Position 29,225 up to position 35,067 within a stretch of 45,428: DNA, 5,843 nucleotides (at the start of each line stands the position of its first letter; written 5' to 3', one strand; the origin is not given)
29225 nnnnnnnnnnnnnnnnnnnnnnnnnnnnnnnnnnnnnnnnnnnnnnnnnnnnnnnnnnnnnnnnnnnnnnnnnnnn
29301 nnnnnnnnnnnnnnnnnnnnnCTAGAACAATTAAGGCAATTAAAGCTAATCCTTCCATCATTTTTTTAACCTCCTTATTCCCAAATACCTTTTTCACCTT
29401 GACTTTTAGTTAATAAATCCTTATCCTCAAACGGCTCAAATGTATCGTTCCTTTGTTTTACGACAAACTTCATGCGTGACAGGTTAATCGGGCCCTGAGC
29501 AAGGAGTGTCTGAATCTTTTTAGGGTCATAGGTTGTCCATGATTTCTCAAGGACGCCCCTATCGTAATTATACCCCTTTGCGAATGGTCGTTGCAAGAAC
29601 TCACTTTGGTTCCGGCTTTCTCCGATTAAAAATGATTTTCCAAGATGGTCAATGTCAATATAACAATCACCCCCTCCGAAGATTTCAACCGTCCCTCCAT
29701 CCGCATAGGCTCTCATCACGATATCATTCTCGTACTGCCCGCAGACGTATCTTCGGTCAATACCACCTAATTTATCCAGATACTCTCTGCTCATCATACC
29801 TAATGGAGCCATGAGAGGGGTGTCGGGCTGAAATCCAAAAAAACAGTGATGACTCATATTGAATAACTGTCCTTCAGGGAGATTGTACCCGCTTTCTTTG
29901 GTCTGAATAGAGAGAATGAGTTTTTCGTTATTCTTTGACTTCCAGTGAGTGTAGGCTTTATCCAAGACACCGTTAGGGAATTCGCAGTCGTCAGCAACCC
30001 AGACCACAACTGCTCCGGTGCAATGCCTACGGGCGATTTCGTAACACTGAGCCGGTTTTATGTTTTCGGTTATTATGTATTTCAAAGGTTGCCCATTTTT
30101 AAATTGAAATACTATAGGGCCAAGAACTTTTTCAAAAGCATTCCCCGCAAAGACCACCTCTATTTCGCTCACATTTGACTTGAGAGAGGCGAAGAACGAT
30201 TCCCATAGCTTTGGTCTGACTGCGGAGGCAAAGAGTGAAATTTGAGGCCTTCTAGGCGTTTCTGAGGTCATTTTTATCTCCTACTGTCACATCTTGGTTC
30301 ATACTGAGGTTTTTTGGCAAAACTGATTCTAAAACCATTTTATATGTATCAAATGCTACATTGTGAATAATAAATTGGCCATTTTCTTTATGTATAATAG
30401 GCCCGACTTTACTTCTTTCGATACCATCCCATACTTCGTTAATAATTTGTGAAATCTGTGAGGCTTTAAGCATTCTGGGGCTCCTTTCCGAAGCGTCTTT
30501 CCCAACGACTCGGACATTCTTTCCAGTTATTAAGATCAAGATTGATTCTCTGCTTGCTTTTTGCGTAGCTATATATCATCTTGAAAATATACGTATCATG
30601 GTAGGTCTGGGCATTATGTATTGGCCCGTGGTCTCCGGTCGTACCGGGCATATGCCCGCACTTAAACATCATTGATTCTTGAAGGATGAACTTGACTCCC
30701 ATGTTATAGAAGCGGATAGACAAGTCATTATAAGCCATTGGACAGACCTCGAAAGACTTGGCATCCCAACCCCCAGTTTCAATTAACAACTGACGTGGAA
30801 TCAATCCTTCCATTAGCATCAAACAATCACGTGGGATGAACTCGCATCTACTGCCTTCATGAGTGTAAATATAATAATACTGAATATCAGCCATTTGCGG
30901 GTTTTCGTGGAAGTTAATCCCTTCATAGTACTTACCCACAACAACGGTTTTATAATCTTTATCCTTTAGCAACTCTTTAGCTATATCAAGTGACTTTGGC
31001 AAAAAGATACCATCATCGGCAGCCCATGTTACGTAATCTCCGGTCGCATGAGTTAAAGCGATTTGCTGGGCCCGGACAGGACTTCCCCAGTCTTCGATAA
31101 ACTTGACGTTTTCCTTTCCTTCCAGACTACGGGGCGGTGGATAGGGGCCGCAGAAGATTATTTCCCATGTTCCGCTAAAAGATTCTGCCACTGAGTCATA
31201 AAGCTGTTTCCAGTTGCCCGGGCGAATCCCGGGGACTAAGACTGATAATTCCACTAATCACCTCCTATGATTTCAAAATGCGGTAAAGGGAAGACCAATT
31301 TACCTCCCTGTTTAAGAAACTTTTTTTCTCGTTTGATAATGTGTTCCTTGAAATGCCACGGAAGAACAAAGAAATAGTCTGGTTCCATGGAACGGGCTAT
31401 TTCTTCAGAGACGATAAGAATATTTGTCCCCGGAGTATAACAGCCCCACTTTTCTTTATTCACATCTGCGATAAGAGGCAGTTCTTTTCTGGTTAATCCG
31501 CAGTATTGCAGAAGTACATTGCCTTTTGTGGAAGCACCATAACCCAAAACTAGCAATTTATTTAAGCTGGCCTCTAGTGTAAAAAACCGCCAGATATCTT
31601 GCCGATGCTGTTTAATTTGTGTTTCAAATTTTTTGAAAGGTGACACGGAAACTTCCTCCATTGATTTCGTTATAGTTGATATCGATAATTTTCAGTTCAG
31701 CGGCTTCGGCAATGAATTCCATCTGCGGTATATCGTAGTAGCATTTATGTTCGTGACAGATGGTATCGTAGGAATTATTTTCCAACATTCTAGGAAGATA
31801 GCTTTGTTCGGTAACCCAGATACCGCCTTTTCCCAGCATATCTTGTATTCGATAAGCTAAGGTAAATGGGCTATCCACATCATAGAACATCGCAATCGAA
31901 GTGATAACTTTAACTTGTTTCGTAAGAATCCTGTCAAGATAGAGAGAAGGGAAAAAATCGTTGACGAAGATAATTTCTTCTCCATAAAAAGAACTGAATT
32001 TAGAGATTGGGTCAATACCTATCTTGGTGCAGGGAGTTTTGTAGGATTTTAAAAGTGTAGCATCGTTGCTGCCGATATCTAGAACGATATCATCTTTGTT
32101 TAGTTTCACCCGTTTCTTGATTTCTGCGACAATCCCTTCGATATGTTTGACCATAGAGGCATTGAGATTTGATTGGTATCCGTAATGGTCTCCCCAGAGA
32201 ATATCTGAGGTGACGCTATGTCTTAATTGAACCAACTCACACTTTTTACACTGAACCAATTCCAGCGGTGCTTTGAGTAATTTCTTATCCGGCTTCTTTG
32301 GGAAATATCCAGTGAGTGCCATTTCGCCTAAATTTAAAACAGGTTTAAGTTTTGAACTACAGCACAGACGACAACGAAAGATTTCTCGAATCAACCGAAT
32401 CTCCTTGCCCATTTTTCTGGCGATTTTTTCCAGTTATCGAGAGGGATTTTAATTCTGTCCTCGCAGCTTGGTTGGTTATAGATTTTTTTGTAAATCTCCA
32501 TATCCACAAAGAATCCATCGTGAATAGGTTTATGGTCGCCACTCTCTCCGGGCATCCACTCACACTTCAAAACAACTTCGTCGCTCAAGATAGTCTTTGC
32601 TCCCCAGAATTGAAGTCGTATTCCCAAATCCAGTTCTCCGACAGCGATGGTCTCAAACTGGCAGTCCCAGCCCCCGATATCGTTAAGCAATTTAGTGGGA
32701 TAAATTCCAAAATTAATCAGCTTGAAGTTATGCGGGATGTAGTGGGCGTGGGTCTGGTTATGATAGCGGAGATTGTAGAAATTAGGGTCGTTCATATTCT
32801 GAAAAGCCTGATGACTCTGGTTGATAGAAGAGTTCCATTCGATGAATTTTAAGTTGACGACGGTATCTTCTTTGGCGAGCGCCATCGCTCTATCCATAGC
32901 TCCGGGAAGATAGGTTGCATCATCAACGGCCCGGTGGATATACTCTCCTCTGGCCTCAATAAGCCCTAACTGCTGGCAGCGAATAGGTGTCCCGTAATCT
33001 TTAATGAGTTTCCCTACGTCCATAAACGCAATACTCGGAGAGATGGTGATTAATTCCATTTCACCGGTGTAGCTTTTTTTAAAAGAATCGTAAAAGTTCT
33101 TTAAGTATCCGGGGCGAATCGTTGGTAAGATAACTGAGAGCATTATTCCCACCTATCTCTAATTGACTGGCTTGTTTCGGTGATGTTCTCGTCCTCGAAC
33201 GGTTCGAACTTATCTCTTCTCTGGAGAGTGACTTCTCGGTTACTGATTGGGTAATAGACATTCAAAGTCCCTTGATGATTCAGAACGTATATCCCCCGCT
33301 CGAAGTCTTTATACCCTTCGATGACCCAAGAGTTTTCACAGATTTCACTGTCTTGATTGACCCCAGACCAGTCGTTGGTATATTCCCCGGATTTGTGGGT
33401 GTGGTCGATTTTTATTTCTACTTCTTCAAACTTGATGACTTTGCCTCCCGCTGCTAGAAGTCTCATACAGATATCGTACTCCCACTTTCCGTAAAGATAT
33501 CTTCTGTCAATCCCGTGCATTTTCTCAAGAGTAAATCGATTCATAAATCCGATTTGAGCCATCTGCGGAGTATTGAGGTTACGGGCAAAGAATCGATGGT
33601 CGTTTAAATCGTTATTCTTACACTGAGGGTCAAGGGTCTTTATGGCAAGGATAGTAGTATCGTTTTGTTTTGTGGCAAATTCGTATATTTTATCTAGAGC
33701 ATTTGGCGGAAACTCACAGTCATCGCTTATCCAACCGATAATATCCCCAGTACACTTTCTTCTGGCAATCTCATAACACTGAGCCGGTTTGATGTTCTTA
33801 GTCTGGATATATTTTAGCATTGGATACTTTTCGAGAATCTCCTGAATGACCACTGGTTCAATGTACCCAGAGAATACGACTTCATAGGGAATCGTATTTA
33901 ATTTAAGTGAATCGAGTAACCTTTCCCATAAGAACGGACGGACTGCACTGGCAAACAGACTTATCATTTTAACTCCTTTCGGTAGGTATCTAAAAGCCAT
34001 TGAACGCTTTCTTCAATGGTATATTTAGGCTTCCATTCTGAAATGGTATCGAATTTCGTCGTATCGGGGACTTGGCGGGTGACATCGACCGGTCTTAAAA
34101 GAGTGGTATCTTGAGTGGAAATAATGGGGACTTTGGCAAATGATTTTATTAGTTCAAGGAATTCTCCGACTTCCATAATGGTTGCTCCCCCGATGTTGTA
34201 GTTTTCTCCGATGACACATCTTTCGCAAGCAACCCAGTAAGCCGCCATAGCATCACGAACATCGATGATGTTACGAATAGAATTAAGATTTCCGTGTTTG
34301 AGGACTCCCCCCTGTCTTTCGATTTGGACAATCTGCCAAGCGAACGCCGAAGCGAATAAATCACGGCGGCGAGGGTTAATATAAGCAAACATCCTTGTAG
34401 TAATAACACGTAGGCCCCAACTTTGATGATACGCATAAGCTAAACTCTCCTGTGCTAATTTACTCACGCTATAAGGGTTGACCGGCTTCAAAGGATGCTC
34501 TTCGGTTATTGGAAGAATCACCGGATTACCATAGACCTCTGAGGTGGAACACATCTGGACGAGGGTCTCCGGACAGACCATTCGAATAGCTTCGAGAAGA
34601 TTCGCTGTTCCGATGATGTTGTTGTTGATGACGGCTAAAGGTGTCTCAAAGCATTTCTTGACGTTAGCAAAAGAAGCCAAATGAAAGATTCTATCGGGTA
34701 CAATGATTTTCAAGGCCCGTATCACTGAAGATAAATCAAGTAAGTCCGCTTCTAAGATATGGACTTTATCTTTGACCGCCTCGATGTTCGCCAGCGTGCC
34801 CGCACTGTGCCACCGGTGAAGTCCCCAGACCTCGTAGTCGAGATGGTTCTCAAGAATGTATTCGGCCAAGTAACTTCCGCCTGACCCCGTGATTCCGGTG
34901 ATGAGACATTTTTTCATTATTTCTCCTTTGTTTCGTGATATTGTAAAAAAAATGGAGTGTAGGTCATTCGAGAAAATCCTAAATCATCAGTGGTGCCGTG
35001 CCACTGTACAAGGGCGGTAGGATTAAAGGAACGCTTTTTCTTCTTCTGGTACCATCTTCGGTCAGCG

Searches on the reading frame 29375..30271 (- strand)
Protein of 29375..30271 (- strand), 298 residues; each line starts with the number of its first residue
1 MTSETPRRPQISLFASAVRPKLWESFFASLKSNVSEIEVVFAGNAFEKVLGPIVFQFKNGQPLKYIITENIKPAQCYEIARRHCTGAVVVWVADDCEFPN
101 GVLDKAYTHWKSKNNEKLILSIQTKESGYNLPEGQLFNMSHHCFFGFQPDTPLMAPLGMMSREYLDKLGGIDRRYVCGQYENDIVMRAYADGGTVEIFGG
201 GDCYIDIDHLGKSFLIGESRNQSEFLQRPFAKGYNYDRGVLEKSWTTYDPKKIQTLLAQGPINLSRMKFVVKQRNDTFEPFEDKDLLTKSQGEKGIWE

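Call 7: search_protein_families(library=pfam, proteins=[window:29375-30271:-], max_evalue=0.01)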
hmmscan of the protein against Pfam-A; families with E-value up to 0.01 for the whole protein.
window:29375-30271:- (298 aa): 1 family
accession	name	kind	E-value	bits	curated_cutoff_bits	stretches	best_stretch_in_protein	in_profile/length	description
PF00535.33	Glycos_transf_2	-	0.0068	16.8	23.3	1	29-130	19-123/168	Glycosyl transferase family 2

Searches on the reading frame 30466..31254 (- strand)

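Call 7: search_protein_families(library=pfam, proteins=[window:30466-31254:-], max_evalue=0.01)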
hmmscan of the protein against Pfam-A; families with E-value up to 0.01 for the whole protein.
window:30466-31254:- (262 aa): 1 family
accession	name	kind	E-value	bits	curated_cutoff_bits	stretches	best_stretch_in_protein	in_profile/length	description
PF00535.33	Glycos_transf_2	-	2.1e-05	24.9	23.3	1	60-139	67-146/168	Glycosyl transferase family 2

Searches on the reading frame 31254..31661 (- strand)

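Call 7: search_protein_families(library=pfam, proteins=[window:31254-31661:-], max_evalue=0.01)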
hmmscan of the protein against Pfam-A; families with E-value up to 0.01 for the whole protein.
window:31254-31661:- (135 aa): 1 family
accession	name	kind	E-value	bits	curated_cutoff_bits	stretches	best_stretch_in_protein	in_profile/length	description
PF08484.17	Methyltransf_14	-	1.2e-37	129.6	23.5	1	6-127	40-160/160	C-methyltransferase C-terminal domain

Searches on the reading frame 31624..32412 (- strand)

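Call 7: search_protein_families(library=pfam, proteins=[window:31624-32412:-], max_evalue=0.01)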
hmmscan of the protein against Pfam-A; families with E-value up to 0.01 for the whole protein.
window:31624-32412:- (262 aa): 2 families
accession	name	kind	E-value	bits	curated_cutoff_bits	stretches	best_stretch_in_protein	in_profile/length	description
PF08421.16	Methyltransf_13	-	4.9e-14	52.7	31.3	1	14-72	1-61/62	Putative zinc binding domain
PF13489.12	Methyltransf_23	-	3.6e-08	33.7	27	1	96-243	10-162/164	Methyltransferase domain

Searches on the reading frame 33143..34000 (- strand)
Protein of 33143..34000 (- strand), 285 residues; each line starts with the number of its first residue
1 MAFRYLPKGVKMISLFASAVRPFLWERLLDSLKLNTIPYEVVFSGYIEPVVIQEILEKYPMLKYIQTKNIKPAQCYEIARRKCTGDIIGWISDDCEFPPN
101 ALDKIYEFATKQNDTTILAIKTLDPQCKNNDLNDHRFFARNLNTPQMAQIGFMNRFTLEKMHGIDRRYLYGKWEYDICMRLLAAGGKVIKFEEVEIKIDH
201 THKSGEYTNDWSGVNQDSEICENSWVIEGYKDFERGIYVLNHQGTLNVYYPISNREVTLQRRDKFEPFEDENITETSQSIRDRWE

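Call 7: search_protein_families(library=pfam, proteins=[window:33143-34000:-], max_evalue=0.01)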
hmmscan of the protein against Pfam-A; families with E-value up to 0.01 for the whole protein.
window:33143-34000:- (285 aa): 1 family
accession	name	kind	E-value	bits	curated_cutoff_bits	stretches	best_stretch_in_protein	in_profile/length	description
PF00535.33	Glycos_transf_2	-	2.3e-07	31.3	23.3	1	52-166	45-161/168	Glycosyl transferase family 2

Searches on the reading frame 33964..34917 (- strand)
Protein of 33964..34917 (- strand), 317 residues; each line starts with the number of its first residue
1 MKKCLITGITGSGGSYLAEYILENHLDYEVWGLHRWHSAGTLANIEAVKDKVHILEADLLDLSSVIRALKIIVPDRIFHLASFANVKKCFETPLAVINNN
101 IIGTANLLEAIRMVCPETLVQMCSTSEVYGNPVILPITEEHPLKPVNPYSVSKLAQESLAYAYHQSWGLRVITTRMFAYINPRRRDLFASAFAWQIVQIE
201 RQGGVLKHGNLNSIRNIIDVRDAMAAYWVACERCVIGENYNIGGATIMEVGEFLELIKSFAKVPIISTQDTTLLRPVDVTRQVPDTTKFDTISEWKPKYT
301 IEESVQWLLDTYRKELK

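Call 7: search_protein_families(library=pfam, proteins=[window:33964-34917:-], max_evalue=0.01)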
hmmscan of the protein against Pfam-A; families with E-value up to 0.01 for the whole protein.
window:33964-34917:- (317 aa): 6 families
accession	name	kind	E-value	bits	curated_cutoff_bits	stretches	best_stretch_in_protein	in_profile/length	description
PF16363.11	GDP_Man_Dehyd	-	1e-61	209.7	27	1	5-306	1-330/332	GDP-mannose 4,6 dehydratase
PF01370.27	Epimerase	-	1.2e-46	159.6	20.9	1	5-243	2-240/240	NAD dependent epimerase/dehydratase family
PF02719.21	Polysacc_synt_2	-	2.3e-09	37.3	20.2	1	5-122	2-126/293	Polysaccharide biosynthesis protein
PF04321.23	RmlD_sub_bind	-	1.1e-08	35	27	1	3-164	2-140/287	RmlD substrate binding domain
PF01073.25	3Beta_HSD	-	3.3e-05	23.5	22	1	6-159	2-156/280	3-beta hydroxysteroid dehydrogenase/isomerase family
PF07993.18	NAD_binding_4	-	0.00016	21.4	20.1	1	47-176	58-204/258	Male sterility protein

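Call 59: list_cluster_members(proteins=[P0001, P0002, P0006, P0008, L010:9796-10467:+, L008:8678-9304:+, L008:4729-6165:+, L010:2218-3489:+, window:33964-34917:-, window:685-2253:+])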
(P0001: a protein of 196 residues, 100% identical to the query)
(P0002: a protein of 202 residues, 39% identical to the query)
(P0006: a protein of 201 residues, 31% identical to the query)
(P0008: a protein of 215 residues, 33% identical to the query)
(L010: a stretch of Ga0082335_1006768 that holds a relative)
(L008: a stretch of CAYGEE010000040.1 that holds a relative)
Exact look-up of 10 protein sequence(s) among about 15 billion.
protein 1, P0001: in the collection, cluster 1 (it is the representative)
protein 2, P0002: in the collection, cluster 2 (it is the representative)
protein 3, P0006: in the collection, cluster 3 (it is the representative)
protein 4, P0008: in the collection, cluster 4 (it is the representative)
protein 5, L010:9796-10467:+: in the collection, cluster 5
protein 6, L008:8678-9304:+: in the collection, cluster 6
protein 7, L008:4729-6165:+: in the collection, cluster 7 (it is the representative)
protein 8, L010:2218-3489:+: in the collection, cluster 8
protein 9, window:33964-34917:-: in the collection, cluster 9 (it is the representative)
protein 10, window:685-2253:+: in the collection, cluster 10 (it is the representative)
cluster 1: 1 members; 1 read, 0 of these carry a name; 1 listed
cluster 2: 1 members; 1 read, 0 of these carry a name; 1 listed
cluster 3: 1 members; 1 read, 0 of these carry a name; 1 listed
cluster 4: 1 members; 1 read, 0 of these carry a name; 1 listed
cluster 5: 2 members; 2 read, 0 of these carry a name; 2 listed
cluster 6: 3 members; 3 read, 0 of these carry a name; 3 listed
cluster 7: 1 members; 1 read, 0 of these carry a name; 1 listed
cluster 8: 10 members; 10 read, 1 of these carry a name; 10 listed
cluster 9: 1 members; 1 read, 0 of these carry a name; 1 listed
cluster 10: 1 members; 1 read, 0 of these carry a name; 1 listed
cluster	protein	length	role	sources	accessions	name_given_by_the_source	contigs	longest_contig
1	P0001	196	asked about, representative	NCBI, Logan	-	-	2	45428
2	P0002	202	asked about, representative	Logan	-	-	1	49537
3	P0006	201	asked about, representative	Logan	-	-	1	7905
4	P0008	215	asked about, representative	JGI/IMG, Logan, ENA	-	-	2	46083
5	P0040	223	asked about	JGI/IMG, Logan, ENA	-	-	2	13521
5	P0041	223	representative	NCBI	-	-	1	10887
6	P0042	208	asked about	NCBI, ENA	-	-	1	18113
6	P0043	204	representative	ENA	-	-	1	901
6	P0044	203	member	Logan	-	-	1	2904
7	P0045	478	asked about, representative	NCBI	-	-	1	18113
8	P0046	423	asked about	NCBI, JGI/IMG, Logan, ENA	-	-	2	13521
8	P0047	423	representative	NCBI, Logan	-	-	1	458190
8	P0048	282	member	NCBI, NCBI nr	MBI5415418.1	MAG: phosphopyruvate hydratase, partial [Candidatus Omnitrophica bacterium] | phosphopyruvate hydratase [Candidatus Omnitrophota bacterium]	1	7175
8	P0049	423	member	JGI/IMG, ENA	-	-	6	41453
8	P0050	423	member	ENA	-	-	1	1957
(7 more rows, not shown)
